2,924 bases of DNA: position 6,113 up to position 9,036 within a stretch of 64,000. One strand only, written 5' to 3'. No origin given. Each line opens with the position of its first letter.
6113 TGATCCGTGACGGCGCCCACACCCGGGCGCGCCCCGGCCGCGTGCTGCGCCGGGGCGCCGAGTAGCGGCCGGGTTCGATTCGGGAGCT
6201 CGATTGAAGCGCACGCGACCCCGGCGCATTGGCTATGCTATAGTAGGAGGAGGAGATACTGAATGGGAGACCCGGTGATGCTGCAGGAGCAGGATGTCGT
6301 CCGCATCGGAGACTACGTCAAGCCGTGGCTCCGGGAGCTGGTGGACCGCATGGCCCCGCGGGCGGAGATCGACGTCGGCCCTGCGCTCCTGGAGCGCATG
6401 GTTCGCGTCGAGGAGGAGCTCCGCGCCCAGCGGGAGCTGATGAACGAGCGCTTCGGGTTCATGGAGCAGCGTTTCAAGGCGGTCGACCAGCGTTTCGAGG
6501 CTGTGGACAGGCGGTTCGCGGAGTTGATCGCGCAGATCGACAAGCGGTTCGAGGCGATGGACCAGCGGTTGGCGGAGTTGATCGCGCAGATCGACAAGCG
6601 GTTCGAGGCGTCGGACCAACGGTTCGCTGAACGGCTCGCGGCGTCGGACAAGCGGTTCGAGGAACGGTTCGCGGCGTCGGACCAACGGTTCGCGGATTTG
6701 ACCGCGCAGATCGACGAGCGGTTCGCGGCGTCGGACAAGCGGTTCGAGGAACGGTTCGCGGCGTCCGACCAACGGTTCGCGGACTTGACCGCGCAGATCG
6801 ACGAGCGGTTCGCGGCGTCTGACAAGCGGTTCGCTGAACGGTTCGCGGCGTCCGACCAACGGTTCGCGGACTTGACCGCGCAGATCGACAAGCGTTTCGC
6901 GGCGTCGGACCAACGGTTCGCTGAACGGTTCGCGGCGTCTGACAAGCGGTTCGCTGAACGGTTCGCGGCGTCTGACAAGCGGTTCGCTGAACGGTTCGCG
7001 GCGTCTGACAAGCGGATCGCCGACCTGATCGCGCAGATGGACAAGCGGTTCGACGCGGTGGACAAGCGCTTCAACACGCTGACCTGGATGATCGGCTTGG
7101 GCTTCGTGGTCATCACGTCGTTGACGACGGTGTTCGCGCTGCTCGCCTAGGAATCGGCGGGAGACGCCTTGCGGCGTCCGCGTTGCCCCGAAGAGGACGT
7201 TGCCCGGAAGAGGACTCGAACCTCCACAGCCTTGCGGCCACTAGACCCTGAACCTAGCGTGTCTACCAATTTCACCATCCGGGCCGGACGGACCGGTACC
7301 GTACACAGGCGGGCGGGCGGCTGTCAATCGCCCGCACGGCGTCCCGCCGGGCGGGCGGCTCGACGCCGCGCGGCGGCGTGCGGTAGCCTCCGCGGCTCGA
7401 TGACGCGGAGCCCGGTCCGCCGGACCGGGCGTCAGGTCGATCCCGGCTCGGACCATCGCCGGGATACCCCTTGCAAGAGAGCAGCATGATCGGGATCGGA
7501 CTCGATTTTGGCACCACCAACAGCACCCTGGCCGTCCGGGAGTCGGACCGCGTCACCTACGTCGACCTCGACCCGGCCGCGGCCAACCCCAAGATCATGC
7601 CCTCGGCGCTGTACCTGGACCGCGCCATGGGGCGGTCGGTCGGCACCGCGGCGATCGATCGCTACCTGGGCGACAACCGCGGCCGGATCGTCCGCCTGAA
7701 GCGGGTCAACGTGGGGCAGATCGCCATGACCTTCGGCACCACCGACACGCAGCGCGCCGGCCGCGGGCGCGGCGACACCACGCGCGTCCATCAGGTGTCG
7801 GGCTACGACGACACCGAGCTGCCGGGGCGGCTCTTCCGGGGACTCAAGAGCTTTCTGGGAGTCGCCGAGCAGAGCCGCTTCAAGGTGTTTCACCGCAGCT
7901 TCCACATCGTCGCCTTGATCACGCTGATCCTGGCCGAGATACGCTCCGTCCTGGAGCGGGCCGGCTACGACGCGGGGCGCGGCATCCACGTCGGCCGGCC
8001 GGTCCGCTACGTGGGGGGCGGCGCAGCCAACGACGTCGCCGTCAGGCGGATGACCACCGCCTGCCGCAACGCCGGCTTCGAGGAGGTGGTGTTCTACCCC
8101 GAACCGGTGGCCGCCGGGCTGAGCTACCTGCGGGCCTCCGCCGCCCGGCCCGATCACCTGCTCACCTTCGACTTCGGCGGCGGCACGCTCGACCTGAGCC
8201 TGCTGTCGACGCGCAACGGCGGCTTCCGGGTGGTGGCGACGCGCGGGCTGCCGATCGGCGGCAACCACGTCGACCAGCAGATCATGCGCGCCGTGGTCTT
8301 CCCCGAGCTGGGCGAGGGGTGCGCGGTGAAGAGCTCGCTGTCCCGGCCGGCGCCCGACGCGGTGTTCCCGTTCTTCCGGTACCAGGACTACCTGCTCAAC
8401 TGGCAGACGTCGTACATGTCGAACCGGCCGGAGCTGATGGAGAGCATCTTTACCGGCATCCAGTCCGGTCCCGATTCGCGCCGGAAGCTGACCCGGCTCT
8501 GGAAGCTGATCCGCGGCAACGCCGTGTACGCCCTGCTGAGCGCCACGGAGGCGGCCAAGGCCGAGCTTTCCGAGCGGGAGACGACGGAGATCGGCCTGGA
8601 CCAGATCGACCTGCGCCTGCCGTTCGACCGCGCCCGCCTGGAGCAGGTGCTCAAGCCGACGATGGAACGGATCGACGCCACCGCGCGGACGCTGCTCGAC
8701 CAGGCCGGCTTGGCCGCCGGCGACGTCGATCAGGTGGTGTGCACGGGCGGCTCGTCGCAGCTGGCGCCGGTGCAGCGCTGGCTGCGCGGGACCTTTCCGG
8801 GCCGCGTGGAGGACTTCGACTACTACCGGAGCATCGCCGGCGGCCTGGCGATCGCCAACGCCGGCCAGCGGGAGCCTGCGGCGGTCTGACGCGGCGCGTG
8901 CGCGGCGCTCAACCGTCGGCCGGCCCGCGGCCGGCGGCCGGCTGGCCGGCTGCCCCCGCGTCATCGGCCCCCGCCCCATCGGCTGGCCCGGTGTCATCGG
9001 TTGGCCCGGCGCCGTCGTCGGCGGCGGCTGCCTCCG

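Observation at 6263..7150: Tail-anchored protein built from about 20 hendecad repeats encoded by a 33-bp minisatellite, with a one-unit paralog at 47141-47308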

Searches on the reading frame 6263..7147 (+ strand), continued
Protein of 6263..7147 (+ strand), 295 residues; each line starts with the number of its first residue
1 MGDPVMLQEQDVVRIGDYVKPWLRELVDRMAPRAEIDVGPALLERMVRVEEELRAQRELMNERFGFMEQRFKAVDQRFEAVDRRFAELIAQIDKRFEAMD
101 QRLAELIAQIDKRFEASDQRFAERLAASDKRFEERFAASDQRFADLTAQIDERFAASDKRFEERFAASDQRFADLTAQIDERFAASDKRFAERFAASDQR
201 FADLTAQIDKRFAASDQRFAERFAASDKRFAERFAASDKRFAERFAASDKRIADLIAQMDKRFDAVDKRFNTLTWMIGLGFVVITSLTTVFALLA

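Call 53: find_encoding_contigs(protein=P0001, flank=5000, max_places=3)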
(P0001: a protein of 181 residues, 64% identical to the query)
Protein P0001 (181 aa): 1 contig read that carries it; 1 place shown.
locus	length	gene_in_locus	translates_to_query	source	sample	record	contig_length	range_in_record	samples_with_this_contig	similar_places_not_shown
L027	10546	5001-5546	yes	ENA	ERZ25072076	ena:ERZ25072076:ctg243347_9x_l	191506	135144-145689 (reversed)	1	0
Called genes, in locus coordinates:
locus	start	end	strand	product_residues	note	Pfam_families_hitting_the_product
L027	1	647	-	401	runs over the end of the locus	PF01408:GFO_IDH_MocA, PF22725:GFO_IDH_MocA_C3, PF02894:GFO_IDH_MocA_C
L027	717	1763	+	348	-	PF01408:GFO_IDH_MocA, PF22725:GFO_IDH_MocA_C3, PF02894:GFO_IDH_MocA_C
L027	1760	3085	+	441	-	PF00884:Sulfatase, PF01663:Phosphodiest (faint), PF16347:SGSH_C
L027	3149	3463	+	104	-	PF01402:RHH_1 (weak), PF03683:UPF0175 (faint)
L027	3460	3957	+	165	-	PF11848:DUF3368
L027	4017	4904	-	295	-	PF05721:PhyH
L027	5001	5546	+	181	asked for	-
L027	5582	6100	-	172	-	PF08244:Glyco_hydro_32C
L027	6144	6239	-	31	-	-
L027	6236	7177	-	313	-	PF00251:Glyco_hydro_32N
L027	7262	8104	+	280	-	-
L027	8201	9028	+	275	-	-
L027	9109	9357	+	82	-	-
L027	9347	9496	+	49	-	PF13542:HTH_Tnp_ISL3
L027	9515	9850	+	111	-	PF01610:DDE_Tnp_ISL3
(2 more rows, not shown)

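Call 54: find_encoding_contigs(protein=P0010, flank=5000, max_places=3)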
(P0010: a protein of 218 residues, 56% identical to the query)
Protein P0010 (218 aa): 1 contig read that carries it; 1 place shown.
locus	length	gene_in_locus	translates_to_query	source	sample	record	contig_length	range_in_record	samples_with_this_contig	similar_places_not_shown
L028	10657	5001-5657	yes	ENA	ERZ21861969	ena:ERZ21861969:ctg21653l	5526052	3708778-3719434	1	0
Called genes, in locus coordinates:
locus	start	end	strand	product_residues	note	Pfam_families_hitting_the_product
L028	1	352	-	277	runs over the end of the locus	PF00696:AA_kinase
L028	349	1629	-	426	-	PF00171:Aldedh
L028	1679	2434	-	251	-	PF03807:F420_oxidored, PF14748:P5CR_dimer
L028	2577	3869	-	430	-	PF00696:AA_kinase, PF00583:Acetyltransf_1, PF13673:Acetyltransf_10 (weak), PF13508:Acetyltransf_7, PF14542:Acetyltransf_CG (faint)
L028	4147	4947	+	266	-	PF20434:BD-FAE (faint), PF12146:Hydrolase_4, PF00561:Abhydrolase_1 (weak), PF12697:Abhydrolase_6 (weak)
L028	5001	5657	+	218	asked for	-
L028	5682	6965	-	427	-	PF06808:DctM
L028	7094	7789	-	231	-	PF04290:DctQ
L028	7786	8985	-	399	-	PF03480:DctP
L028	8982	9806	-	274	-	PF16811:TAtT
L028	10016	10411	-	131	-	PF01850:PIN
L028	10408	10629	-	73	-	-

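Call 55: find_encoding_contigs(protein=P0021, flank=5000, max_places=3)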
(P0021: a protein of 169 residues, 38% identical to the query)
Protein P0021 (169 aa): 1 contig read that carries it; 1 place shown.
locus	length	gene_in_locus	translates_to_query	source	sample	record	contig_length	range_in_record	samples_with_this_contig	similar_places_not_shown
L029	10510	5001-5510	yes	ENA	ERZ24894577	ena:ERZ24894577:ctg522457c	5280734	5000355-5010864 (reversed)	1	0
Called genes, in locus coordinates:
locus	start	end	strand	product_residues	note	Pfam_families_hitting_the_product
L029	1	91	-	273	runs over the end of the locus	PF00696:AA_kinase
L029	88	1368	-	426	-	PF00171:Aldedh (weak)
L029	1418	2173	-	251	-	PF03807:F420_oxidored, PF14748:P5CR_dimer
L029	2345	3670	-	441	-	PF00696:AA_kinase, PF00583:Acetyltransf_1, PF13673:Acetyltransf_10 (faint), PF13508:Acetyltransf_7, PF14542:Acetyltransf_CG (faint)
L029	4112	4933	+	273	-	PF20434:BD-FAE (faint), PF00561:Abhydrolase_1, PF12146:Hydrolase_4, PF12697:Abhydrolase_6, PF00326:Peptidase_S9 (faint)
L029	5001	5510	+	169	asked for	-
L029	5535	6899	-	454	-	PF06808:DctM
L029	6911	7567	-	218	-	PF04290:DctQ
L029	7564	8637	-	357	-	PF03480:DctP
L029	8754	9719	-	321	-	PF16811:TAtT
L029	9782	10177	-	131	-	PF01850:PIN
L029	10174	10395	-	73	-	-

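Call 57: find_related_loci(query=A2, collection=viral_contigs, flank=6000)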
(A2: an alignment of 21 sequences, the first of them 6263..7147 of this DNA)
Query A2 (295 aa) in viral_contigs; peptide patterns used: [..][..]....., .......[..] (x = any residue, [..] = any of these).
69 stretches matched a pattern, but none encodes a relative of the query by tblastn (E <= 1e-3).

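Call 64: find_related_loci(query=window:6263-7147:+, collection=viral_contigs, flank=5000)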
Query window:6263-7147:+ (295 aa) in viral_contigs; peptide patterns used: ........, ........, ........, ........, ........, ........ (x = any residue, [..] = any of these).
16 stretches matched a pattern, but none encodes a relative of the query by tblastn (E <= 1e-3).

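Call 68: search_protein_families(library=padloc, proteins=[window:6263-7147:+], max_evalue=0.01)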
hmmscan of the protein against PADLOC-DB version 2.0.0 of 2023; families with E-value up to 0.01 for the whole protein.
window:6263-7147:+ (295 aa): 8 families
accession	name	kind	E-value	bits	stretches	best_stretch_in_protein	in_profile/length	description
PDLC00648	ZorA3|ZorA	-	1.7e-09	35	1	15-257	264-508/692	MotA/ExbB/TolQ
PDLC00647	ZorA3|ZorA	-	2.3e-07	27.7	1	67-261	359-542/780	MotA/ExbB/TolQ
PDLC00601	ZorA1|ZorA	-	5.2e-06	23.4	1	66-261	323-489/699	MotA/ExbB/TolQ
PDLC00599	ZorA1|ZorA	-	1.6e-05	21.9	1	78-166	361-449/631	MotA/ExbB/TolQ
PDLC00650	ZorA3|ZorA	-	7e-05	19.5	1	72-266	356-551/1063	MotA/ExbB/TolQ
PDLC00598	ZorA1|ZorA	-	0.00033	17.2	1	75-234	363-521/663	MotA/ExbB/TolQ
PDLC04634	PDC-M40C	-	0.00056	17.6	0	99-221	184-306/344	-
PDLC00640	ZorA2|ZorA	-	0.0007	16.4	1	67-270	336-540/590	MotA/ExbB/TolQ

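Call 71: fold_search(model_id=the predicted structure, library=pdb)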
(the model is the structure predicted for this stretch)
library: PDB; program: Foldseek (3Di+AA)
matches with E <= 10: 1; with E <= 0.001: 0
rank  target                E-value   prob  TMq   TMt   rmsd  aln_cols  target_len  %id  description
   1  6t0v_A                7.3e+00  0.06  0.08  0.04  11.0        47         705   21  Bat Influenza A polymerase elongation complex with incoming UTP analogue (complete polymerase) (released 2020-04-15)

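Call 73: search_protein_families(library=padloc, alignment_id=A2, max_evalue=0.001)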
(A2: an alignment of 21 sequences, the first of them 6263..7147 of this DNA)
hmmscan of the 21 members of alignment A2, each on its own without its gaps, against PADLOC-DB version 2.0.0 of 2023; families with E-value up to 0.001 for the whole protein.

A. member 1, window:6263-7147:+ (295 aa): 8 families
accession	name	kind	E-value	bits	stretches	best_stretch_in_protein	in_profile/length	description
PDLC00648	ZorA3|ZorA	-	1.7e-09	35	1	15-257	264-508/692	MotA/ExbB/TolQ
PDLC00647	ZorA3|ZorA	-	2.3e-07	27.7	1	67-261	359-542/780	MotA/ExbB/TolQ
PDLC00601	ZorA1|ZorA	-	5.2e-06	23.4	1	66-261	323-489/699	MotA/ExbB/TolQ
PDLC00599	ZorA1|ZorA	-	1.6e-05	21.9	1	78-166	361-449/631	MotA/ExbB/TolQ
PDLC00650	ZorA3|ZorA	-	7e-05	19.5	1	72-266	356-551/1063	MotA/ExbB/TolQ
PDLC00598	ZorA1|ZorA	-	0.00033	17.2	1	75-234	363-521/663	MotA/ExbB/TolQ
PDLC04634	PDC-M40C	-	0.00056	17.6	0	99-221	184-306/344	-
PDLC00640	ZorA2|ZorA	-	0.0007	16.4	1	67-270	336-540/590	MotA/ExbB/TolQ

B. families by the number of members that match (of 21 scanned): 15 families
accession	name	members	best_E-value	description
PDLC00601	ZorA1|ZorA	3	5.2e-06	MotA/ExbB/TolQ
PDLC00648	ZorA3|ZorA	1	1.7e-09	MotA/ExbB/TolQ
PDLC00647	ZorA3|ZorA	1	2.3e-07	MotA/ExbB/TolQ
PDLC00604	ZorA1|ZorA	1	1.4e-05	MotA/ExbB/TolQ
PDLC00599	ZorA1|ZorA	1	1.6e-05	MotA/ExbB/TolQ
PDLC00006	DruC1|DruC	1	3.2e-05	Unknown function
PDLC00650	ZorA3|ZorA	1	7e-05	MotA/ExbB/TolQ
PDLC00509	JetC1|JetC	1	0.00024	DUF3584 domain; MukB-like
PDLC00580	JetC3|JetC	1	0.00026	DUF3584 domain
PDLC00598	ZorA1|ZorA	1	0.00033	MotA/ExbB/TolQ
PDLC00518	JetC1|JetC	1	0.00045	DUF3584 domain; MukB-like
PDLC04634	PDC-M40C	1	0.00056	-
PDLC03839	LeoA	1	0.00059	-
PDLC00640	ZorA2|ZorA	1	0.0007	MotA/ExbB/TolQ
PDLC02756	PbeC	1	0.00086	PbeC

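Call 77: find_related_loci(query=A2, collection=metagenome_contigs, flank=4000)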
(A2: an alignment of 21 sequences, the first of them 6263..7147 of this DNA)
Query A2 (295 aa) in metagenome_contigs; peptide patterns used: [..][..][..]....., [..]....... (x = any residue, [..] = any of these).
217 stretches matched a pattern; 38 encode a relative of the query (tblastn E <= 1e-3); 38 distinct loci.
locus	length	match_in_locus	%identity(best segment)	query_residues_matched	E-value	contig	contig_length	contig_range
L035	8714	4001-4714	52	3-295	3e-68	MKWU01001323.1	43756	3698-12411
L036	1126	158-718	54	1-212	1e-59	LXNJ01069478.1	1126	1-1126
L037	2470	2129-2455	54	1-183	1e-32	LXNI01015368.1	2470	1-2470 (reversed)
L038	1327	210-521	70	1-295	1e-32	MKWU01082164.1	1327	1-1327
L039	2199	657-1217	37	41-291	5e-31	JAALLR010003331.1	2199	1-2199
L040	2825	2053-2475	50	1-295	2e-27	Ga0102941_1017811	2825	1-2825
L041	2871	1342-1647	50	3-291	6e-27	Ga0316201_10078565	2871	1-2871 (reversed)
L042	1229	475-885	51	1-295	5e-27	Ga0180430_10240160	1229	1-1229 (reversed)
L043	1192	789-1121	59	1-294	3e-26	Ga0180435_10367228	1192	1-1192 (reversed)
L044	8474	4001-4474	45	1-287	2e-25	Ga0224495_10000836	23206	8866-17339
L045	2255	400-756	53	1-295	2e-25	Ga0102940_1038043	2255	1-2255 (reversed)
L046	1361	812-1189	56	1-295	9e-25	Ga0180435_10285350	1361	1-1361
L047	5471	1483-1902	48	1-295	7e-24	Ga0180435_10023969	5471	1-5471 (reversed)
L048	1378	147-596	46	1-294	7e-23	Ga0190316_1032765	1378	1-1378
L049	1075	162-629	37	15-294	5e-23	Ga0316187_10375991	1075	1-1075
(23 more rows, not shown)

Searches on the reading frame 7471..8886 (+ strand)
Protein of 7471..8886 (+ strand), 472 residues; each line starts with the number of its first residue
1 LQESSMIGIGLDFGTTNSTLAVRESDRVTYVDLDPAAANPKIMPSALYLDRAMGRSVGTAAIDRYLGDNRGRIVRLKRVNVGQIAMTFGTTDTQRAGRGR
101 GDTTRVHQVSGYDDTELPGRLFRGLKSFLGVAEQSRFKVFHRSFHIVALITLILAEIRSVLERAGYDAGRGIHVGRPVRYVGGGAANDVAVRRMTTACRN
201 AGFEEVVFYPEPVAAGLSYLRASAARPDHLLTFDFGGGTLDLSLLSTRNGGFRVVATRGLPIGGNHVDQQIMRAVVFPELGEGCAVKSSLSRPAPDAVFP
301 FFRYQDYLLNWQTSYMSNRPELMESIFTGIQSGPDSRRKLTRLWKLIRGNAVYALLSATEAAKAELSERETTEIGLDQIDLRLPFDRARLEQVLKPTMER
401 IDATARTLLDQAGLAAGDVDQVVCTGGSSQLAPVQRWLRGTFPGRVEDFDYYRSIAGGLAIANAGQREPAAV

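Call 5: search_protein_families(library=pfam, proteins=[window:7471-8886:+], max_evalue=1)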
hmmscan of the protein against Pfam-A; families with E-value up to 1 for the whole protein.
window:7471-8886:+ (472 aa): 4 families
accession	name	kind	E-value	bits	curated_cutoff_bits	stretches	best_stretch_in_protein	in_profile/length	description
PF00012.26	HSP70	-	2.1e-27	96.1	20.6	3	191-275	149-234/599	Hsp70 protein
PF06723.19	MreB_Mbl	-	5.9e-07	29.1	27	1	187-273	105-186/327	MreB/Mbl protein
PF14450.12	FtsA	-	0.015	16.1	31.8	0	234-274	4-40/127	Cell division protein FtsA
PF22295.1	DUF6967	-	0.075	13.3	27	1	20-39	34-53/65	Family of unknown function (DUF6967)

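Call 89: find_homologous_proteins(query=window:7471-8886:+, max_evalue=1e-20)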
Query window:7471-8886:+ (472 aa): 1099 proteins with E <= 1e-20 among 8000 candidates; the best 120 are listed.
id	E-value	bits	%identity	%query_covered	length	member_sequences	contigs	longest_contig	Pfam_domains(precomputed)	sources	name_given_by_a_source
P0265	2.3e-286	968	92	100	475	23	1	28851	PF00012.27,PF06723.20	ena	-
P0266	1.2e-274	929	88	99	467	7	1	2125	PF00012.27,PF06723.20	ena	-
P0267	3.0e-274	928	87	99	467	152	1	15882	PF00012.27,PF06723.20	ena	-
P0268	4.2e-260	881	83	99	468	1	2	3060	PF00012.27,PF06723.20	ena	-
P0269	6.6e-259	877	82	99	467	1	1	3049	PF00012.27,PF06723.20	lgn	-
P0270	6.4e-252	854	79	99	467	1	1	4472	PF00012.27,PF06723.20,PF14450.13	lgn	-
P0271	2.9e-245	833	77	99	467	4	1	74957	PF00012.27,PF06723.20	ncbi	-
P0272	7.2e-178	610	60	97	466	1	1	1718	PF00012.27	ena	-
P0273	1.4e-173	596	58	97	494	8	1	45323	PF00012.27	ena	-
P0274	2.2e-171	589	57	97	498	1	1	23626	PF00012.27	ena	-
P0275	2.8e-167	576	56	97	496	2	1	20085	PF00012.27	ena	-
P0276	1.9e-166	573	56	97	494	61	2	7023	PF00012.27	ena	-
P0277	2.6e-166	572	56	97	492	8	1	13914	PF00012.27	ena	-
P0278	6.8e-166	571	56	97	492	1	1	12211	PF00012.27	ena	-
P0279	9.3e-166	570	56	97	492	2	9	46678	PF00012.27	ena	-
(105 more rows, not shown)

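Call 90: find_encoding_contigs(protein=P0265, flank=5000, max_places=4)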
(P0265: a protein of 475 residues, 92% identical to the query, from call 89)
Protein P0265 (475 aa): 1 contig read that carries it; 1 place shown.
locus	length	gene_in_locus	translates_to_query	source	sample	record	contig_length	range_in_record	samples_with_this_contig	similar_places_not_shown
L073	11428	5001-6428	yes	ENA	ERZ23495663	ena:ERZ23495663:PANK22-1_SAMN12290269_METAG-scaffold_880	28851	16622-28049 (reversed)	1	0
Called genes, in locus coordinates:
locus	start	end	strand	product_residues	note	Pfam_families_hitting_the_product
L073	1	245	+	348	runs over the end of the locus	?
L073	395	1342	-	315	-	PF01112:Asparaginase_2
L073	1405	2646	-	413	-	PF03841:SelA (faint)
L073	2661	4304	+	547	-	PF01979:Amidohydro_1 (faint), PF07969:Amidohydro_3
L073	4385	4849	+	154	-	-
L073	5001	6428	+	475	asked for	PF06723:MreB_Mbl (faint), PF00012:HSP70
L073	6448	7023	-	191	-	-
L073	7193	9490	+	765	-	PF03030:H_PPase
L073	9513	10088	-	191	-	PF00486:Trans_reg_C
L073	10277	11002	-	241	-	PF04012:PspA_IM30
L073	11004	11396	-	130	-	PF05932:CesT (weak), PF10722:YbjN (weak), PF22550:CesT_Tir_1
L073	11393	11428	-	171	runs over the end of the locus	PF13466:STAS_2, PF01740:STAS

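Call 91: find_encoding_contigs(protein=P0267, flank=5000, max_places=4)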
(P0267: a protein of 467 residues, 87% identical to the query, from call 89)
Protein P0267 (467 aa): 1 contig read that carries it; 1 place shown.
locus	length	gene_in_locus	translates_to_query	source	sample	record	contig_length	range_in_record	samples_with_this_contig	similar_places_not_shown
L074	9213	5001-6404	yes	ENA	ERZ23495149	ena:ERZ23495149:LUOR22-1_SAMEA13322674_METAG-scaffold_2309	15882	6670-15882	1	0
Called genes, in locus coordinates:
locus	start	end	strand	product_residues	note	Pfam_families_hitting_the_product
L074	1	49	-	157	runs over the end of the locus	PF05721:PhyH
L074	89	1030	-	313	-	PF00248:Aldo_ket_red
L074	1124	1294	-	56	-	-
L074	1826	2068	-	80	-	-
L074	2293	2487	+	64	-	-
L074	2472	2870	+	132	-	PF01850:PIN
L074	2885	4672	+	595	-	PF13229:Beta_helix (faint), PF05048:NosD (weak)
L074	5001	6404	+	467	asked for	PF06723:MreB_Mbl (faint), PF00012:HSP70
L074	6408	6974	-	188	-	-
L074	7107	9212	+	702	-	?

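Call 92: find_encoding_contigs(protein=P0271, flank=5000, max_places=3)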
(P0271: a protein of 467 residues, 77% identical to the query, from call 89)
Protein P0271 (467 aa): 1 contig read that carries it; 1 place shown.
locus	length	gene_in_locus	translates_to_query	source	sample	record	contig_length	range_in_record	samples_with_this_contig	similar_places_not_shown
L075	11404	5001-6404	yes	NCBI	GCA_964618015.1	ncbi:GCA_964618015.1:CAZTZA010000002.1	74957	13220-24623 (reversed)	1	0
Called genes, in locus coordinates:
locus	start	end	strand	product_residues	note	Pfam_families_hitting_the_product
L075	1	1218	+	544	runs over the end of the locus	-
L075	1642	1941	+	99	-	PF03992:ABM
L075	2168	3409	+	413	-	PF01041:DegT_DnrJ_EryC1, PF01053:Cys_Met_Meta_PP, PF01212:Beta_elim_lyase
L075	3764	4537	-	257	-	PF05721:PhyH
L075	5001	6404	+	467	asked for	PF06723:MreB_Mbl (faint), PF00012:HSP70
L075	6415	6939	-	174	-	-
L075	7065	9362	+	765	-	PF03030:H_PPase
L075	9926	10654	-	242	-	PF04012:PspA_IM30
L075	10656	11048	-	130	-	PF05932:CesT (weak), PF10722:YbjN (weak), PF22550:CesT_Tir_1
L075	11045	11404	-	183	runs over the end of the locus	PF01740:STAS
